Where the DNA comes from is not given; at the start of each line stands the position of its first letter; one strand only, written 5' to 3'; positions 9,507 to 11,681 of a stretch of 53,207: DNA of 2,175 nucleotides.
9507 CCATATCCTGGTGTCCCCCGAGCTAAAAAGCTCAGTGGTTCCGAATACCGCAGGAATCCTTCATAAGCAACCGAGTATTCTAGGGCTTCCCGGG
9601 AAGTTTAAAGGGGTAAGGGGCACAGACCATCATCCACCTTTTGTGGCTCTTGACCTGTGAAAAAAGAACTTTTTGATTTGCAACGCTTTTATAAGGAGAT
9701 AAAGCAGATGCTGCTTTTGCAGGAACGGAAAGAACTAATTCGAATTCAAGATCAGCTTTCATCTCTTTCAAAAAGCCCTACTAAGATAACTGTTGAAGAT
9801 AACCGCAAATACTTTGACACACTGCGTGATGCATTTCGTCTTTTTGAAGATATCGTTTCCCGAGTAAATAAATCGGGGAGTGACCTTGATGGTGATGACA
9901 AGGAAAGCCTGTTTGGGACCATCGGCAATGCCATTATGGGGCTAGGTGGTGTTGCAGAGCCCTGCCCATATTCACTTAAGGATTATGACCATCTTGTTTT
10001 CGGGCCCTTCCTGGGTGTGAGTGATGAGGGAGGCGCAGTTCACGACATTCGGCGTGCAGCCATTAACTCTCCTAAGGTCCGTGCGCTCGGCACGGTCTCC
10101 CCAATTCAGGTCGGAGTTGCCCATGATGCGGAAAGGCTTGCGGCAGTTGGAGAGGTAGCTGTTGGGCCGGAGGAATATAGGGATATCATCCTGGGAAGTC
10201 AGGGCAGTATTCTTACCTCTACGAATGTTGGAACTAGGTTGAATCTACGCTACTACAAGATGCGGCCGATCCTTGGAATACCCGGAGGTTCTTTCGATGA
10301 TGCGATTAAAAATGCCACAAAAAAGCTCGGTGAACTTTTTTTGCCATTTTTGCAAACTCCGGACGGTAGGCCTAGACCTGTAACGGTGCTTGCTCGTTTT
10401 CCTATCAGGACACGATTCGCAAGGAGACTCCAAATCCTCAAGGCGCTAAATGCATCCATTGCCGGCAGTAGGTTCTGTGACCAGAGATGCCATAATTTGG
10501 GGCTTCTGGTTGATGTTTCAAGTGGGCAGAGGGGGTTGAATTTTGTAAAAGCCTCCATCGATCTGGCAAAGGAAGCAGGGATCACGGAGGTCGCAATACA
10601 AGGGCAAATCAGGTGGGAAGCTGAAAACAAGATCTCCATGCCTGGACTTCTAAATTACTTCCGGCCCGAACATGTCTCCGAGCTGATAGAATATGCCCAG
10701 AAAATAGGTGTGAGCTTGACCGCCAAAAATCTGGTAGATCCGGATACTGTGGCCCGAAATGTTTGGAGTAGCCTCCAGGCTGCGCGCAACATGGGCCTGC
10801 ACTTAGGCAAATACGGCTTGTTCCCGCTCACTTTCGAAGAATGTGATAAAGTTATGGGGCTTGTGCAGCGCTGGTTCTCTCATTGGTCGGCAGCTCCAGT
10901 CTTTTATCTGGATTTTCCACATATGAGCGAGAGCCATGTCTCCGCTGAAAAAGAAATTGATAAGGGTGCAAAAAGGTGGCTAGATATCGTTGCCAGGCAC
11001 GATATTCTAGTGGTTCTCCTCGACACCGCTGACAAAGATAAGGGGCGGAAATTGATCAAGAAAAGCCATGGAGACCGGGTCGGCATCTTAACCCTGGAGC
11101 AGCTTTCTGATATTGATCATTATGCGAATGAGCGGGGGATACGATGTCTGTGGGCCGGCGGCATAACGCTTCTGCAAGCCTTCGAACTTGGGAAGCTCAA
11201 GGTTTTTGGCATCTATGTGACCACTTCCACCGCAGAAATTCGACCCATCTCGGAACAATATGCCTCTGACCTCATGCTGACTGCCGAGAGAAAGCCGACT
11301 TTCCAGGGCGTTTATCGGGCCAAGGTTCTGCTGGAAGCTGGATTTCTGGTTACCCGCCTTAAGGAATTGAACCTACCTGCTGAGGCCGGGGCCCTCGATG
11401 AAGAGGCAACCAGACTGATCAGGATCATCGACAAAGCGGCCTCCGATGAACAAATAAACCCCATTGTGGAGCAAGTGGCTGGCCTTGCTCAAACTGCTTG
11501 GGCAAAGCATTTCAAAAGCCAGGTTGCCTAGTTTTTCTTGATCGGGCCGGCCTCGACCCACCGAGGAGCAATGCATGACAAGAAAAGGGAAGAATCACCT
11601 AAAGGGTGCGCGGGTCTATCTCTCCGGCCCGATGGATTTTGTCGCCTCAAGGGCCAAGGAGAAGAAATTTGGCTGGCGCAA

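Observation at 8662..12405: Unnamed three-gene operon (EEP phosphodiesterase, 624-aa TIM-barrel-like protein, deoxyribosyltransferase-like protein): candidate nucleotide-directed defence system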

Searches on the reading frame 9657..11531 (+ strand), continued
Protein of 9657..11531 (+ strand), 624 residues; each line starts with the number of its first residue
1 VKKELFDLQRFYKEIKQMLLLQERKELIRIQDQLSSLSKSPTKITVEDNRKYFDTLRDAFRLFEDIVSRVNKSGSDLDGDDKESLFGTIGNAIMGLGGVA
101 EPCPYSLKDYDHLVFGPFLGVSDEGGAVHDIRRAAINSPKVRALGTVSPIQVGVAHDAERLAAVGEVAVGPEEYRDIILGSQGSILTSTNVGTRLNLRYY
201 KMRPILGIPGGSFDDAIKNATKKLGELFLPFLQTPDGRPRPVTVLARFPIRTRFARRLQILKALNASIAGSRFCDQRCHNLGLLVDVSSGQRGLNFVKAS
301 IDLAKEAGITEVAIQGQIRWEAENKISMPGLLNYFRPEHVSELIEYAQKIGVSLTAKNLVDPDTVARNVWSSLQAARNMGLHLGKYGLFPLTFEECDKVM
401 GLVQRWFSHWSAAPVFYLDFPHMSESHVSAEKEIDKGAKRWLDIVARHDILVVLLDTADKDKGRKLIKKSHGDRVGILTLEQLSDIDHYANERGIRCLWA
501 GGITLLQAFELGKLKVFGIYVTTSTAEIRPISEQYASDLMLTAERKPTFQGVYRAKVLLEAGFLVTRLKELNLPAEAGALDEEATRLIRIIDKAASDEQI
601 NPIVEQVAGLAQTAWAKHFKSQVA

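Call 88: search_protein_families(library=pfam, proteins=[P0111], max_evalue=0.01)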
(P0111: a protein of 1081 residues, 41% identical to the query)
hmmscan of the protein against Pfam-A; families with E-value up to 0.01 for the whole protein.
P0111 (1081 aa): 2 families
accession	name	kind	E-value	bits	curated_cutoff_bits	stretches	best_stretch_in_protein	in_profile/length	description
PF11074.14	DUF2779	-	7.8e-38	130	23.3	1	889-1011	1-126/126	Domain of unknown function(DUF2779)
PF01930.23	Cas_Cas4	-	0.00029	21.4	22.7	1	686-817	50-159/160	Domain of unknown function DUF83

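Call 92: search_dna_similar(query=window:9708-11531:+, collection=phages, mode=protein, max_rows=8)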
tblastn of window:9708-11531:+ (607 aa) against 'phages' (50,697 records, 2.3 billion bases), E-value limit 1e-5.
No match.

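Call 93: search_dna_similar(query=window:9708-11531:+, collection=plasmids, mode=protein, max_rows=10)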
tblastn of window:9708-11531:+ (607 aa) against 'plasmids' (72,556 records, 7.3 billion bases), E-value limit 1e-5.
Records with a match: 1; places in all: 1; records where one place covers at least 80% of the query: 0.
Best place of each record, by identity: <60% 1.
By first word of the organism name: Microvirga 1.
By predicted mobility (MOB-suite, as given by PLSDB): non-mobilizable 1.
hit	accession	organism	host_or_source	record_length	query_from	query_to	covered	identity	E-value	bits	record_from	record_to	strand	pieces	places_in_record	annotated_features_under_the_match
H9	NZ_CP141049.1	Microvirga lotononidis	-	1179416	74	555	79%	39.3%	2e-98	336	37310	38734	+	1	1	none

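Call 94: get_annotated_region(hit=H9, flank=9000)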
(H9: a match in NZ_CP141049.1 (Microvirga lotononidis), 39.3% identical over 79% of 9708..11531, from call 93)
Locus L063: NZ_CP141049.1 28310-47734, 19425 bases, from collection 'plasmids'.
description: Microvirga lotononidis strain HAMBI_3237 plasmid unnamed1, complete sequence
organism: Microvirga lotononidis (NCBI taxid 864069)
taxonomy: Bacteria; Pseudomonadota; Alphaproteobacteria; Hyphomicrobiales; Methylobacteriaceae; Microvirga; Microvirga lotononidis
host: -; source: -; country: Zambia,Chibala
typing (MOB-suite, as given by PLSDB): non-mobilizable
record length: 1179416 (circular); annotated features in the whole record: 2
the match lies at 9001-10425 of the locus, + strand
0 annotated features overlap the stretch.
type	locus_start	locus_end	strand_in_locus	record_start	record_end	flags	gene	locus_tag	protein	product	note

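Call 117: find_encoding_contigs(protein=P0038, flank=9000, max_places=1)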
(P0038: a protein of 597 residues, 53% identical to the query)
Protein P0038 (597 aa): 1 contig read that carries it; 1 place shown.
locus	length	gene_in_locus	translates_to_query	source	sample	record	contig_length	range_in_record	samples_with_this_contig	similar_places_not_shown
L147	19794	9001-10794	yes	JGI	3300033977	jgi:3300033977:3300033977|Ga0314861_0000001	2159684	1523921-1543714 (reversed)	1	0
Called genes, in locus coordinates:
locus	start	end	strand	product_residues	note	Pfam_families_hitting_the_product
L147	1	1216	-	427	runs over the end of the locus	-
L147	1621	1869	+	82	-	-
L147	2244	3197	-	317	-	PF04471:Mrr_cat (faint)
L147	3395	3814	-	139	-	-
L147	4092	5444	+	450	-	PF00246:Peptidase_M14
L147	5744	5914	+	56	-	-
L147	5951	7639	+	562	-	PF13091:PLDc_2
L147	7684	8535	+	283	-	-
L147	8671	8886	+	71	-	-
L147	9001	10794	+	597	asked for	-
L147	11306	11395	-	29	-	-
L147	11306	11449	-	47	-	-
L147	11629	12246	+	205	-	PF04307:YdjM (weak)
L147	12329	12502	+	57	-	-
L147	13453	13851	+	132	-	-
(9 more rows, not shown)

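Call 118: find_encoding_contigs(protein=P0088, flank=9000, max_places=1)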
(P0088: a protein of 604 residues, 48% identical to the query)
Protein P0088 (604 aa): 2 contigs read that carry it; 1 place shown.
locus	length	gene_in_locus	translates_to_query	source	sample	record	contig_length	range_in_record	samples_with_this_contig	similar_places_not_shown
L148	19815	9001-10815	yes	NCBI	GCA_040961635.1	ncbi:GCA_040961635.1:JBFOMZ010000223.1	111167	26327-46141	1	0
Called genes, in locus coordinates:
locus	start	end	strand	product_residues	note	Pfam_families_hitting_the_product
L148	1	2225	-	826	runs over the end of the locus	PF12161:HsdM_N, PF02384:N6_Mtase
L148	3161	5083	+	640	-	-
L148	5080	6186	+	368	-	-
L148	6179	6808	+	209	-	PF00300:His_Phos_1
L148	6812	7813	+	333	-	PF03372:Exo_endo_phos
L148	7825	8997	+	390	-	-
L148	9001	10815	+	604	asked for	-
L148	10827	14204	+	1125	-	PF13289:SIR2_2, PF02463:SMC_N (faint), PF13175:AAA_15 (weak), PF13476:AAA_23, PF13175:AAA_15, PF13304:AAA_21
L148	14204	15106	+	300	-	-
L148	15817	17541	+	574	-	PF05157:MshEN, PF00437:T2SSE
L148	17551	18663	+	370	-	PF00437:T2SSE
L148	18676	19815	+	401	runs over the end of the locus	PF28597:T2SSF_N (weak), PF00482:T2SSF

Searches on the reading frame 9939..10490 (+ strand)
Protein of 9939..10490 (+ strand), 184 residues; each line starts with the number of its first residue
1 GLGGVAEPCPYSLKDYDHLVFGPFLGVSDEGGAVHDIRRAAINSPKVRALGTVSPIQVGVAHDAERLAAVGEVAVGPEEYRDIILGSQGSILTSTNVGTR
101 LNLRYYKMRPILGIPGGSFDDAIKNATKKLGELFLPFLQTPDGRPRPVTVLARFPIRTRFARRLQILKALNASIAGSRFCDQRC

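Call 87: search_protein_representatives(protein=window:9939-10490:+)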
Query: 184 residues. Proteins with E-value up to 0.001 (for the whole library): 115; up to 1e-10: 95; up to 1e-30: 28. The best 115 are listed.
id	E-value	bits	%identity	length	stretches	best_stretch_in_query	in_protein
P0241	1.3e-64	233.9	62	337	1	2-182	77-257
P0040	1.8e-52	194.3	55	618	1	2-181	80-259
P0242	8.5e-52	192.2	54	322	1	2-182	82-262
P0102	1.1e-50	188.5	53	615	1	2-182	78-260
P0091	4.0e-49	183.4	54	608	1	2-174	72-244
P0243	7.5e-47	176.0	56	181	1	6-158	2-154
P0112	2.9e-45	170.8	51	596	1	2-182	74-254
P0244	1.7e-43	165.1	54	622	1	2-160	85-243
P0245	1.8e-43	165.0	49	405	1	3-182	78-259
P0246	9.6e-43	162.7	54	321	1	2-158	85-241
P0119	1.1e-42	162.5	46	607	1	2-182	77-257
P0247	7.1e-42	159.8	51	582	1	3-159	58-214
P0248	1.6e-41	158.7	48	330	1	2-183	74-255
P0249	7.9e-40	153.1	46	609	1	5-182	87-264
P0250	1.1e-39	152.7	48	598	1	2-176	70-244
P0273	3.9e-25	105.3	45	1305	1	8-151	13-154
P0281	6.7e-24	101.2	43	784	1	11-152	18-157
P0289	2.2e-22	96.3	38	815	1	8-156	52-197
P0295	1.8e-20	90.1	41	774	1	12-151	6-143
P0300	2.2e-19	86.5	39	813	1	9-151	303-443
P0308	9.7e-18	81.2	38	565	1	9-148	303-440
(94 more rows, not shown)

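Call 88: search_protein_families(library=pfam, proteins=[P0273, P0281, P0289, P0295, P0300, P0308], max_evalue=0.01)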
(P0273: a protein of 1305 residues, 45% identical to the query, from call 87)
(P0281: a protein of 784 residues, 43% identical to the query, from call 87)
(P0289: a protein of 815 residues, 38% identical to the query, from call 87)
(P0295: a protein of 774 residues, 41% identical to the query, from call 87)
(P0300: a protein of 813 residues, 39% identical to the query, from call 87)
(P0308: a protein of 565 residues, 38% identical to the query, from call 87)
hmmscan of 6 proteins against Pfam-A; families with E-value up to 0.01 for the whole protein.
P0273 (1305 aa): 8 families
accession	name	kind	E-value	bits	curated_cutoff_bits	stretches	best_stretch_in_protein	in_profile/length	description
PF05199.19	GMC_oxred_C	-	6.2e-15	56.4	24.6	1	925-1024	25-139/139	GMC oxidoreductase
PF00732.25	GMC_oxred_N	-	3.8e-09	37.1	23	1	575-832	4-217/218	GMC oxidoreductase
PF01266.30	DAO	-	1.6e-06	28.3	27.9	1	573-608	1-34/353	FAD dependent oxidoreductase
PF00890.30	FAD_binding_2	-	2e-06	27.7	20.4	0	758-808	154-206/414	FAD binding domain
PF05834.18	Lycopene_cycl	-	0.00011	21.8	23.4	1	573-610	1-38/380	Lycopene cyclase protein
PF07992.20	Pyr_redox_2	-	0.002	18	26.1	0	573-606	2-33/291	Pyridine nucleotide-disulphide oxidoreductase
PF13450.12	NAD_binding_8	-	0.0031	18.2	21.9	0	576-609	1-32/68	NAD(P)-binding Rossmann-like domain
PF01946.23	Thi4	-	0.0096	15.6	26.2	0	573-604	19-49/235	Thi4 family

P0281 (784 aa): 0 families

P0289 (815 aa): 0 families

P0295 (774 aa): 0 families

P0300 (813 aa): 0 families

P0308 (565 aa): 0 families
